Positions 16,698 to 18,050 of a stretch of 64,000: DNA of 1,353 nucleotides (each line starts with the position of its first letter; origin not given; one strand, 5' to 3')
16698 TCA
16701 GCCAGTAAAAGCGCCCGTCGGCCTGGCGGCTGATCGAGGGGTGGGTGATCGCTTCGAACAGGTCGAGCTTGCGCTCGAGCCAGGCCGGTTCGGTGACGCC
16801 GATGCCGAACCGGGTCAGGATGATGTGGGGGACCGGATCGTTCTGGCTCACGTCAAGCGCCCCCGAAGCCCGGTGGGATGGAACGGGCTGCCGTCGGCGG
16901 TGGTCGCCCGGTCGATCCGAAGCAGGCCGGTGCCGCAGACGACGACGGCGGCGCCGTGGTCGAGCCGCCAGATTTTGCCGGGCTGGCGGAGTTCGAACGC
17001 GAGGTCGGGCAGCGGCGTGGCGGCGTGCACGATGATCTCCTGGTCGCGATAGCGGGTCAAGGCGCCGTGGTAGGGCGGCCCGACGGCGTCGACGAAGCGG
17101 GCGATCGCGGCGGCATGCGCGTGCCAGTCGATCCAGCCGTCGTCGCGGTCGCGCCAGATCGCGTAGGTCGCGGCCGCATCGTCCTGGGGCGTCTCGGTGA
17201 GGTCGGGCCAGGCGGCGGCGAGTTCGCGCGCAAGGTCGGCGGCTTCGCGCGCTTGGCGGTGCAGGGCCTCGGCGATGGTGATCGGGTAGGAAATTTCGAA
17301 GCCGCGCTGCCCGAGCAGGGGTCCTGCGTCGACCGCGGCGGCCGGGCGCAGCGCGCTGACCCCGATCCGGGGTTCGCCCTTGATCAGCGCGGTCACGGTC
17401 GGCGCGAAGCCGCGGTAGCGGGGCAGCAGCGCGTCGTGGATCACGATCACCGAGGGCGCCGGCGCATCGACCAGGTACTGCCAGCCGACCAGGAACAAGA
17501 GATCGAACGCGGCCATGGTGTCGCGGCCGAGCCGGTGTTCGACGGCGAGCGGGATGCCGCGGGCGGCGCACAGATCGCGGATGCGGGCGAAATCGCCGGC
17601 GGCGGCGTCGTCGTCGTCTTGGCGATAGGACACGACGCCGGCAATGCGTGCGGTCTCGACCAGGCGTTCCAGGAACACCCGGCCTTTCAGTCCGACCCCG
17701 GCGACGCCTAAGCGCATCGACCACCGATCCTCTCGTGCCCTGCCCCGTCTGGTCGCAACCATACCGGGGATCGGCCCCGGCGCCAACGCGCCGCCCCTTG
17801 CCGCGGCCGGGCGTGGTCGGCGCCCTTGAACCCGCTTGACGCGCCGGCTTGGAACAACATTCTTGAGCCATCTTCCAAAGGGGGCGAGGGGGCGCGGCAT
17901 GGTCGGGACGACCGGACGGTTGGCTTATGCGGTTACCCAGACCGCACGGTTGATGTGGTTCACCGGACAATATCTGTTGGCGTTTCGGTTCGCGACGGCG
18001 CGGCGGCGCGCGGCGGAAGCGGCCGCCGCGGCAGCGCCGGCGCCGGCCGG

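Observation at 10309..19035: Gene cluster predicted to build a formylated, sulfated amino-sugar glycan, with two unusual domain fusions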

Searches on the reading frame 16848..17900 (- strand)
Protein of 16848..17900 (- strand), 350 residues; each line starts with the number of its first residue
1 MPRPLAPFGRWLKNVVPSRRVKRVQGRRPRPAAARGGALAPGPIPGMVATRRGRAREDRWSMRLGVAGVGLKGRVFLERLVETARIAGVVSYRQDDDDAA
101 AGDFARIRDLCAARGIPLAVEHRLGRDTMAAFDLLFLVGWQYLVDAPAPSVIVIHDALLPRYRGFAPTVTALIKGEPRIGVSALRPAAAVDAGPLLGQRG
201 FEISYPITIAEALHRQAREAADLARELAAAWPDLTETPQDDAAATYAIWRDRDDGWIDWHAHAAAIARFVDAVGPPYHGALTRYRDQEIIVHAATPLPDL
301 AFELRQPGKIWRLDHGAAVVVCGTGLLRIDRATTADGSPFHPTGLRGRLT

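Call 6: search_protein_families(library=pfam, proteins=[window:16848-17900:-], max_evalue=0.01)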
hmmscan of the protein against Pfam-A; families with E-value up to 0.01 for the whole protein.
window:16848-17900:- (350 aa): 2 families
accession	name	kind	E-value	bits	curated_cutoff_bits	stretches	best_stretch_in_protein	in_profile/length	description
PF02911.23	Formyl_trans_C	-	1.1e-12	48.4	21.1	1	252-340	4-90/100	Formyl transferase, C-terminal domain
PF00551.24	Formyl_trans_N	-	1.9e-10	41.3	26.1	1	142-209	95-162/181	Formyl transferase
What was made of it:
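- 16848..17717 (-): F: formyltransferase-fold enzyme with N and C domains, from a distinct family with the VVxHD motif; inferred NDP-4-amino-sugar N-formyltransferase. PF00551 and PF02911 (call 6).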

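Call 8: search_protein_families(library=ncbifam, proteins=[window:16848-17900:-], max_evalue=0.01)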
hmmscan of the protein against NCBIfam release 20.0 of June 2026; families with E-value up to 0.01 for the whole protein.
window:16848-17900:- (350 aa): 6 families
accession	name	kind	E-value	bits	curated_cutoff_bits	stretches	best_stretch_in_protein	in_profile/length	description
NF005414.0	PRK06988.1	equivalog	2.2e-24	86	316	1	143-331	94-284/311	formyltransferase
NF005998.1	PRK08125.1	equivalog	2.8e-24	85.5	777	1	144-337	93-284/649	bifunctional UDP-4-amino-4-deoxy-L-arabinose formyltransferase/UDP-glucuronic acid oxidase ArnA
TIGR00460.1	fmt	equivalog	3.6e-22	78.9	201.5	1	143-330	96-285/315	methionyl-tRNA formyltransferase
TIGR00639.1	PurN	equivalog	0.00025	20.6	150.1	1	143-204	96-157/192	phosphoribosylglycinamide formyltransferase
NF004684.0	PRK06027.1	subfamily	0.0033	17.2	223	1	143-218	182-256/286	formyltetrahydrofolate deformylase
TIGR00655.1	PurU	equivalog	0.0066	16.1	285.95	1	149-219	183-252/280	formyltetrahydrofolate deformylase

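Call 20: search_solved_structures(query=window:16848-17717:-, max_evalue=0.001)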
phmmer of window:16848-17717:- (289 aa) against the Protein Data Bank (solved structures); distinct sequences matched with E-value up to 0.001: 22.
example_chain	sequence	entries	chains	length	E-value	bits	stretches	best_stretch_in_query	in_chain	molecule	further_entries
6pih_A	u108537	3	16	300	1.5e-19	73.7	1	35-279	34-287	Bifunctional polymyxin resistance protein ArnA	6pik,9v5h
1yrw_A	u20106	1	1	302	1.5e-19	73.7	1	35-279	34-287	protein ArnA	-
2bln_A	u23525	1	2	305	1.6e-19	73.7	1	35-279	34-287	PROTEIN YFBG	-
5j63_A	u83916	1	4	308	1.6e-19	73.6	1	35-279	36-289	Bifunctional polymyxin resistance protein ArnA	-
1z7e_A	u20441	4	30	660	1.3e-18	70.7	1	36-279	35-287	protein ArnA | Bifunctional polymyxin resistance protein ArnA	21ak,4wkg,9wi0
3tqq_A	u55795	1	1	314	3.4e-17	66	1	89-270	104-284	Methionyl-tRNA formyltransferase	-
8gjh_A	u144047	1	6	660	1.8e-16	63.6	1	65-271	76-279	Bifunctional polymyxin resistance protein ArnA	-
5uai_A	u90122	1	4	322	8e-15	58.2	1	30-279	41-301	Methionyl-tRNA formyltransferase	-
1fmt_A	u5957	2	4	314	4.7e-10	42.5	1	80-268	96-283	METHIONYL-TRNA FMET FORMYLTRANSFERASE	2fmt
3r8x_A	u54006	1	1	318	1e-09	41.5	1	84-272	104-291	Methionyl-tRNA formyltransferase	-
3q0i_A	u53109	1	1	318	2.5e-08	36.9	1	80-266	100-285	Methionyl-tRNA formyltransferase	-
4iqf_A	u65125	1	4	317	1.1e-06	31.5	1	82-229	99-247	Methionyl-tRNA formyltransferase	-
4qpd_A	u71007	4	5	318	1.1e-06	31.5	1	82-211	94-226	10-formyltetrahydrofolate dehydrogenase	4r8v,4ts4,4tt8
2bw0_A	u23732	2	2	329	5.1e-06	29.3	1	81-226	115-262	10-FORMYLTETRAHYDROFOLATE DEHYDROGENASE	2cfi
4qpc_A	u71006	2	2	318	9.2e-06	28.5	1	82-211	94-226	10-formyltetrahydrofolate dehydrogenase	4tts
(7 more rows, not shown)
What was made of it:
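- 16848..17717 (-): Solved relatives: ArnA-FT 73.7 bits and Fmt 66 bits (call 20).
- Closest known: Arn. Same: It has a two-domain formyltransferase of about 290 aa like ArnA-FT (calls 6, 20).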

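Call 41: search_protein_representatives(protein=window:16848-17717:-)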
Query: 289 residues. Proteins with E-value up to 0.001 (for the whole library): 11487; up to 1e-10: 2517; up to 1e-30: 344. The best 150 are listed.
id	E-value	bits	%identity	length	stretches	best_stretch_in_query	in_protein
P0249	4.4e-101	354.5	60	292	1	1-288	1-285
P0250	1.7e-71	257.4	49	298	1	3-288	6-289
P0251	4.5e-71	256.0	49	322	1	5-287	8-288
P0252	2.9e-70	253.4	51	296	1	5-288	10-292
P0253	2.0e-66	240.8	46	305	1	7-287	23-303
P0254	3.0e-65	236.9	44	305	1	2-287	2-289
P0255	2.3e-64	234.0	45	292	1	2-287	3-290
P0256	1.6e-62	227.9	44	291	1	8-288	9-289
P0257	8.1e-61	222.4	44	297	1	16-289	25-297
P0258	1.6e-60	221.4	44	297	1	5-285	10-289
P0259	7.9e-60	219.1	44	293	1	2-288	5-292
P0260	2.0e-59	217.8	41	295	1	2-285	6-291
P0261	1.6e-58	214.8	41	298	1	8-288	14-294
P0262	2.5e-58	214.2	44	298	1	21-288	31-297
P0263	6.1e-58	212.9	42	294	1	4-287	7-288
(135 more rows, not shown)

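Call 43: find_encoding_contigs(protein=P0249, flank=10000, max_places=3)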
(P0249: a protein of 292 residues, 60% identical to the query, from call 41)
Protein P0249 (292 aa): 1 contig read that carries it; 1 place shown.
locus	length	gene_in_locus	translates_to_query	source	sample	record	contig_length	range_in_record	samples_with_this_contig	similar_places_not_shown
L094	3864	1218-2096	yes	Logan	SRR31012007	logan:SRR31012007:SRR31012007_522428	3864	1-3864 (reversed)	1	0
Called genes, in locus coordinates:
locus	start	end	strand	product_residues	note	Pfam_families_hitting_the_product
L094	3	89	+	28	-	?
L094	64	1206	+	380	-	PF01041:DegT_DnrJ_EryC1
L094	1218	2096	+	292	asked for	PF00551:Formyl_trans_N, PF02911:Formyl_trans_C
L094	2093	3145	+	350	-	PF11316:Rhamno_transf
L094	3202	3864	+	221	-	?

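Call 45: find_related_loci(query=A1, collection=metagenome_contigs, flank=10000)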
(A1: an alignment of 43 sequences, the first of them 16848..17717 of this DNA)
Query A1 (289 aa) in metagenome_contigs; peptide patterns used: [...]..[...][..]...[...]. (x = any residue, [..] = any of these).
600 stretches matched a pattern (row limit reached: there are more); 537 encode a relative of the query (tblastn E <= 1e-3); the best 80 are kept; 80 distinct loci.
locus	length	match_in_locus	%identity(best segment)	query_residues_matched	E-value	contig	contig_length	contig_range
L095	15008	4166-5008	50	6-288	3e-83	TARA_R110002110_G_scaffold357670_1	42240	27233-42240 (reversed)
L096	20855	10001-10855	50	2-288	2e-78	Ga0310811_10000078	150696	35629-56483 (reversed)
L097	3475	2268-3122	49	2-288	5e-75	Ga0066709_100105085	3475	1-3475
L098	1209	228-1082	48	2-288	5e-80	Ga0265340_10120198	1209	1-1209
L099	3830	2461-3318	47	2-288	9e-73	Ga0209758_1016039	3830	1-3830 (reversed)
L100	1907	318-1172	47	4-288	3e-74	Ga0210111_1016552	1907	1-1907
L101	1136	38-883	41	2-288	2e-74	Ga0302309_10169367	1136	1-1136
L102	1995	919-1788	44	1-289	3e-71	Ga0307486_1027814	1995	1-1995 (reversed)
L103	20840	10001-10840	46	9-288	4e-68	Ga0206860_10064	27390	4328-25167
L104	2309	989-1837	39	8-289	9e-70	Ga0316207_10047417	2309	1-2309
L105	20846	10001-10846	41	8-289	6e-65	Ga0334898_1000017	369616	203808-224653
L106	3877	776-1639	41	1-288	6e-64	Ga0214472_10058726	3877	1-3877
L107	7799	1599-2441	48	1-288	4e-63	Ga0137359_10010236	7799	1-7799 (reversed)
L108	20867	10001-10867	45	1-288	8e-63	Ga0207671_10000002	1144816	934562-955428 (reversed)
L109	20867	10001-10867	45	1-288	2e-62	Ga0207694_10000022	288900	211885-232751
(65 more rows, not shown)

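Call 48: search_protein_families(library=pfam, proteins=[L096:4189-5316:+, L096:6094-7707:-, L096:7866-8999:+, L096:9007-9999:+, L096:11097-12170:-, L096:12223-12858:+, L096:12860-14014:+, L096:13973-14704:-, L096:14701-16455:-, L096:16652-17638:+], max_evalue=0.0001)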
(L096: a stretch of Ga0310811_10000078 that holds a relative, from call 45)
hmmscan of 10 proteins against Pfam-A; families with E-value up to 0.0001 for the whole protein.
L096:4189-5316:+ (375 aa): 2 families
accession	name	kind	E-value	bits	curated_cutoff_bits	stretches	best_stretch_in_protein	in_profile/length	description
PF01041.23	DegT_DnrJ_EryC1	-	1.8e-97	327.3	19.8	1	17-371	3-360/360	DegT/DnrJ/EryC1/StrS aminotransferase family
PF00155.27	Aminotran_1_2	-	2.5e-07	30.6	19.7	1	41-168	45-187/361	Aminotransferase class I and II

L096:6094-7707:- (537 aa): 0 families

L096:7866-8999:+ (377 aa): 5 families
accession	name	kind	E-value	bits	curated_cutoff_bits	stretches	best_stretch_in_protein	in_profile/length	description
PF01041.23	DegT_DnrJ_EryC1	-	7.5e-92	308.8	19.8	1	13-368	6-357/360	DegT/DnrJ/EryC1/StrS aminotransferase family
PF00155.27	Aminotran_1_2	-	6.1e-10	39.3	19.7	1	52-155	70-187/361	Aminotransferase class I and II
PF00266.25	Aminotran_5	-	3e-07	30.2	21.5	1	53-160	67-182/371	Aminotransferase class-V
PF01053.26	Cys_Met_Meta_PP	-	5.7e-06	25.6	27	1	37-154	57-174/381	Cys/Met metabolism PLP-dependent enzyme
PF01212.27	Beta_elim_lyase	-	1.6e-05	24.8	27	1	34-203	34-220/288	Beta-eliminating lyase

L096:9007-9999:+ (330 aa): 3 families
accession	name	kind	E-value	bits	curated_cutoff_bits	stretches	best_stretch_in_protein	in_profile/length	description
PF00535.33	Glycos_transf_2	-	7.5e-29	101.2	23.3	1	11-172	1-165/168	Glycosyl transferase family 2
PF12804.13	NTP_transf_3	-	1.5e-06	28.9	27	1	24-183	24-150/160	MobA-like NTP transferase domain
PF13641.12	Glyco_tranf_2_3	-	2.1e-05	25.1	27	1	7-179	1-179/230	Glycosyltransferase like family 2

L096:11097-12170:- (357 aa): 0 families

L096:12223-12858:+ (211 aa): 2 families
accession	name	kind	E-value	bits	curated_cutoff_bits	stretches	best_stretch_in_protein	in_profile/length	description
PF00132.30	Hexapep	-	5.9e-10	38.8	27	0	39-66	2-29/36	Bacterial transferase hexapeptide (six repeats)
PF25084.1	LbH_EIF2B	-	5.5e-05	23.6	54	0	22-65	42-87/105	EIF2B subunit epsilon LbH domain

L096:12860-14014:+ (384 aa): 3 families
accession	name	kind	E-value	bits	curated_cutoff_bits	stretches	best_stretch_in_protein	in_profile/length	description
PF00535.33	Glycos_transf_2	-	2.2e-31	109.5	23.3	1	8-173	1-166/168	Glycosyl transferase family 2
PF13641.12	Glyco_tranf_2_3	-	4e-12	47.1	27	1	7-209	3-210/230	Glycosyltransferase like family 2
PF10111.15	Glyco_tranf_2_2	-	3.4e-08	33.8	27.3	1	10-242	5-236/276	Glycosyltransferase like family 2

L096:13973-14704:- (243 aa): 1 family
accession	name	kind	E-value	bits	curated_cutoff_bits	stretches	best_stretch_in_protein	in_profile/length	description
PF00535.33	Glycos_transf_2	-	3.7e-10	40.4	23.3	1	38-166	28-162/168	Glycosyl transferase family 2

L096:14701-16455:- (584 aa): 0 families

L096:16652-17638:+ (328 aa): 9 families
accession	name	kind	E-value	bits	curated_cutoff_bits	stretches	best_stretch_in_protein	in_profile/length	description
PF16363.11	GDP_Man_Dehyd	-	2.4e-69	234.8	27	1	8-307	1-329/332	GDP-mannose 4,6 dehydratase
PF01370.27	Epimerase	-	6.9e-56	189.8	20.9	1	7-243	1-240/240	NAD dependent epimerase/dehydratase family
PF01073.25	3Beta_HSD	-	3.4e-22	79.2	22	1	8-223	1-222/280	3-beta hydroxysteroid dehydrogenase/isomerase family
PF02719.21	Polysacc_synt_2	-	8.8e-17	61.6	20.2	1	7-261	1-247/293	Polysaccharide biosynthesis protein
PF07993.18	NAD_binding_4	-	8.2e-16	58.4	20.1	1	9-183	1-209/258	Male sterility protein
PF13460.12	NAD_binding_10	-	1e-13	52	27.2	1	11-178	1-143/184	NAD(P)H-binding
PF04321.23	RmlD_sub_bind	-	8.1e-13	48.5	27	1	6-206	2-174/287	RmlD substrate binding domain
PF05368.20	NmrA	-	2.7e-08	34.2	27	1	4-127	2-107/298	NmrA-like family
PF00106.31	adh_short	-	6.3e-05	23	26.6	0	5-75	1-69/195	short chain dehydrogenase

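Call 49: search_protein_families(library=pfam, proteins=[L095:485-1447:-, L095:1654-2604:-, L095:3184-4140:+, L095:5101-6240:+, L095:6280-8235:+, L095:8387-10534:+, L095:10547-11617:-, L108:8737-9981:+, L108:10890-11687:+, L108:12680-15025:+], max_evalue=0.0001)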
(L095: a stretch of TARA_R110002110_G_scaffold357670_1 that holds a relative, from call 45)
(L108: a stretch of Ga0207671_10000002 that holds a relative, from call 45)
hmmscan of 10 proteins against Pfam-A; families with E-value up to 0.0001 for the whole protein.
L095:485-1447:- (320 aa): 3 families
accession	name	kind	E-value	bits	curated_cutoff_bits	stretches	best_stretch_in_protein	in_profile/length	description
PF00535.33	Glycos_transf_2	-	7.9e-20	71.9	23.3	1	5-157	1-160/168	Glycosyl transferase family 2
PF10111.15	Glyco_tranf_2_2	-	1e-07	32.2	27.3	1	5-99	3-100/276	Glycosyltransferase like family 2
PF13641.12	Glyco_tranf_2_3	-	5.3e-06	27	27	1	5-216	4-228/230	Glycosyltransferase like family 2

L095:1654-2604:- (316 aa): 3 families
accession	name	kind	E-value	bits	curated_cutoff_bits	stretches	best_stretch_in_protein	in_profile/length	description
PF01370.27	Epimerase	-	6e-66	222.7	20.9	1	9-239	1-240/240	NAD dependent epimerase/dehydratase family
PF16363.11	GDP_Man_Dehyd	-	1.7e-19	70.9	27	1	42-299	60-330/332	GDP-mannose 4,6 dehydratase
PF04321.23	RmlD_sub_bind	-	5.9e-08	32.6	27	1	8-68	2-62/287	RmlD substrate binding domain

L095:3184-4140:+ (318 aa): 2 families
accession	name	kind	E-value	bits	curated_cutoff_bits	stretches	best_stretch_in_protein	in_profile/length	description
PF00535.33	Glycos_transf_2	-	3.9e-22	79.4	23.3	1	8-169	1-165/168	Glycosyl transferase family 2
PF12804.13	NTP_transf_3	-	7.1e-05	23.5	27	0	74-179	70-149/160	MobA-like NTP transferase domain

L095:5101-6240:+ (379 aa): 2 families
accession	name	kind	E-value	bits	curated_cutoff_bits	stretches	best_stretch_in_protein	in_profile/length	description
PF01041.23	DegT_DnrJ_EryC1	-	1.9e-88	297.6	19.8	1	14-370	4-357/360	DegT/DnrJ/EryC1/StrS aminotransferase family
PF00155.27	Aminotran_1_2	-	6e-05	22.8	19.7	1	54-129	70-152/361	Aminotransferase class I and II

L095:6280-8235:+ (651 aa): 0 families

L095:8387-10534:+ (715 aa): 0 families

L095:10547-11617:- (356 aa): 3 families
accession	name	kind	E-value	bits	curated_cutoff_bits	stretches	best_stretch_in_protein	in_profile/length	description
PF16363.11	GDP_Man_Dehyd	-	1.2e-157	525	27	1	7-337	1-332/332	GDP-mannose 4,6 dehydratase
PF01370.27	Epimerase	-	4.3e-76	255.9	20.9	1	6-251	1-238/240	NAD dependent epimerase/dehydratase family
PF04321.23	RmlD_sub_bind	-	2.1e-06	27.5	27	1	6-165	3-132/287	RmlD substrate binding domain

L108:8737-9981:+ (414 aa): 3 families
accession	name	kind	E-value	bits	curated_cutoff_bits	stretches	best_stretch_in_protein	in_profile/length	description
PF01041.23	DegT_DnrJ_EryC1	-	3.5e-86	290.1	19.8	1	48-407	5-359/360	DegT/DnrJ/EryC1/StrS aminotransferase family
PF00155.27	Aminotran_1_2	-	2.7e-08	33.9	19.7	1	57-160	35-150/361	Aminotransferase class I and II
PF00266.25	Aminotran_5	-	3e-06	26.9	21.5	1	85-194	63-180/371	Aminotransferase class-V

L108:10890-11687:+ (265 aa): 5 families
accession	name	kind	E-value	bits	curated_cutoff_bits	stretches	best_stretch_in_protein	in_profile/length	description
PF00583.31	Acetyltransf_1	-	3.9e-16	59.8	20.7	1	155-252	23-116/116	Acetyltransferase (GNAT) family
PF13508.13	Acetyltransf_7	-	1.5e-11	44.9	27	1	176-253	10-83/84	Acetyltransferase (GNAT) domain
PF08445.16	FR47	-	2.1e-08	34.5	22.1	1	188-260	15-85/86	FR47-like protein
PF13673.13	Acetyltransf_10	-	2.5e-08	34.4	23.6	1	180-255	40-110/128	Acetyltransferase (GNAT) domain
PF13302.13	Acetyltransf_3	-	6.4e-08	33.8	25.4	1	119-253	5-138/138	Acetyltransferase (GNAT) domain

L108:12680-15025:+ (781 aa): 0 families
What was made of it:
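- Typical orders are GT2-F-DegT and DegT-GT2-F (calls 48, 49).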

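Call 74: search_dna_similar(query=window:16848-17717:-, collection=plasmids, mode=protein, max_evalue=1e-15, max_rows=15)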
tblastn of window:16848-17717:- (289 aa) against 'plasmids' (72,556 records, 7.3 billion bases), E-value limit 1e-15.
No match.
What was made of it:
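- Tried and rejected: F has no match in plasmids (call 74).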

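Call 86: search_solved_structures(query=A1, max_evalue=0.001, show_alignments=1)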
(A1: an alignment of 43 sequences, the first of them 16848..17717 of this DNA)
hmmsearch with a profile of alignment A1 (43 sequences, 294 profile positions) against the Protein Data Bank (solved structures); distinct sequences matched with E-value up to 0.001: 75 (the best 60 are shown).
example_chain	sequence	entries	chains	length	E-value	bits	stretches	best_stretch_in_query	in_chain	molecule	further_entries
3tqq_A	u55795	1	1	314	1.4e-33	119.5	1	17-276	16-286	Methionyl-tRNA formyltransferase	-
5j63_A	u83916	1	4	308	3.3e-32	114.9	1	13-290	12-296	Bifunctional polymyxin resistance protein ArnA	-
6pih_A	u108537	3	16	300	4.1e-32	114.6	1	15-290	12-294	Bifunctional polymyxin resistance protein ArnA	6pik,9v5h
1yrw_A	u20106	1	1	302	4.2e-32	114.6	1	15-290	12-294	protein ArnA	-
2bln_A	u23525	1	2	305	4.3e-32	114.6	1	15-290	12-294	PROTEIN YFBG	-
1z7e_A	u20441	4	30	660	4.2e-31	111.3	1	15-290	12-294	protein ArnA | Bifunctional polymyxin resistance protein ArnA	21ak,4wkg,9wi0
8gjh_A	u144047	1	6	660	1.3e-28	103.2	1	15-288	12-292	Bifunctional polymyxin resistance protein ArnA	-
5uai_A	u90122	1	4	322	3.1e-28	101.9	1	15-288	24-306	Methionyl-tRNA formyltransferase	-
3q0i_A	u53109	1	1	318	4.6e-28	101.3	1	15-277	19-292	Methionyl-tRNA formyltransferase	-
1fmt_A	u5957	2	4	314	2.2e-26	95.8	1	84-287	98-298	METHIONYL-TRNA FMET FORMYLTRANSFERASE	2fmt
3r8x_A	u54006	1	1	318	6.7e-26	94.2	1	21-284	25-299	Methionyl-tRNA formyltransferase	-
4iqf_A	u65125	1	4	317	7.9e-26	94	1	85-285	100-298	Methionyl-tRNA formyltransferase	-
4qpd_A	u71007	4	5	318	9.7e-19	70.7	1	85-215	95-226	10-formyltetrahydrofolate dehydrogenase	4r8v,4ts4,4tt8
4qpc_A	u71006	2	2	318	1e-16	64.1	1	85-215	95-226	10-formyltetrahydrofolate dehydrogenase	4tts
1s3i_A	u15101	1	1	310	1.5e-14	57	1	85-214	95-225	10-formyltetrahydrofolate dehydrogenase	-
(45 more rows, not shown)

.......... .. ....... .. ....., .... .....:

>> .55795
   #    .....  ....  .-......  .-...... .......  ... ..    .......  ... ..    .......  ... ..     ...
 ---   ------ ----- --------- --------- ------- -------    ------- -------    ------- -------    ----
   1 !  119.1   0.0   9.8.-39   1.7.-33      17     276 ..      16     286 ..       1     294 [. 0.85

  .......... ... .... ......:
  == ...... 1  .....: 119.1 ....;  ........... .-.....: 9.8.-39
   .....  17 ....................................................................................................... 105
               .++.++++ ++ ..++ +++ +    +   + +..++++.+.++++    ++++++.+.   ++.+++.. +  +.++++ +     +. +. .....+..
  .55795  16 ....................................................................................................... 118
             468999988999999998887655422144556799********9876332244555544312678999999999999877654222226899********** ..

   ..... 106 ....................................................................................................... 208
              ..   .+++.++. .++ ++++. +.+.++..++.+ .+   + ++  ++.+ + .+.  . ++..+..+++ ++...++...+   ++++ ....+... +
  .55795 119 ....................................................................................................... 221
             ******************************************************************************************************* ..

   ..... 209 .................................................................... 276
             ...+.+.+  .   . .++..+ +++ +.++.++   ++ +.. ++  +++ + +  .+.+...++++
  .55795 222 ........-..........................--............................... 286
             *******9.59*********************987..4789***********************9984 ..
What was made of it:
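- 16848..17717 (-): With the family profile, Fmt scores 119.5 and ArnA 114.9, while sugar formyltransferases score 55 or less (call 86).
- Closest known: Dedicated sugar N-formyltransferases. Different: They are much more distant in sequence: 55 bits or less against about 115-120 for ArnA and Fmt with the family profile (call 86).
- ArnA-FT and Fmt are the closest solved formyltransferases; dedicated sugar formyltransferases are far lower (calls 20, 86). On sequence alone F is as close to Fmt as to ArnA (call 86). The family profile scores a solved Fmt slightly above ArnA (119.5 against 114.9 bits, call 86).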
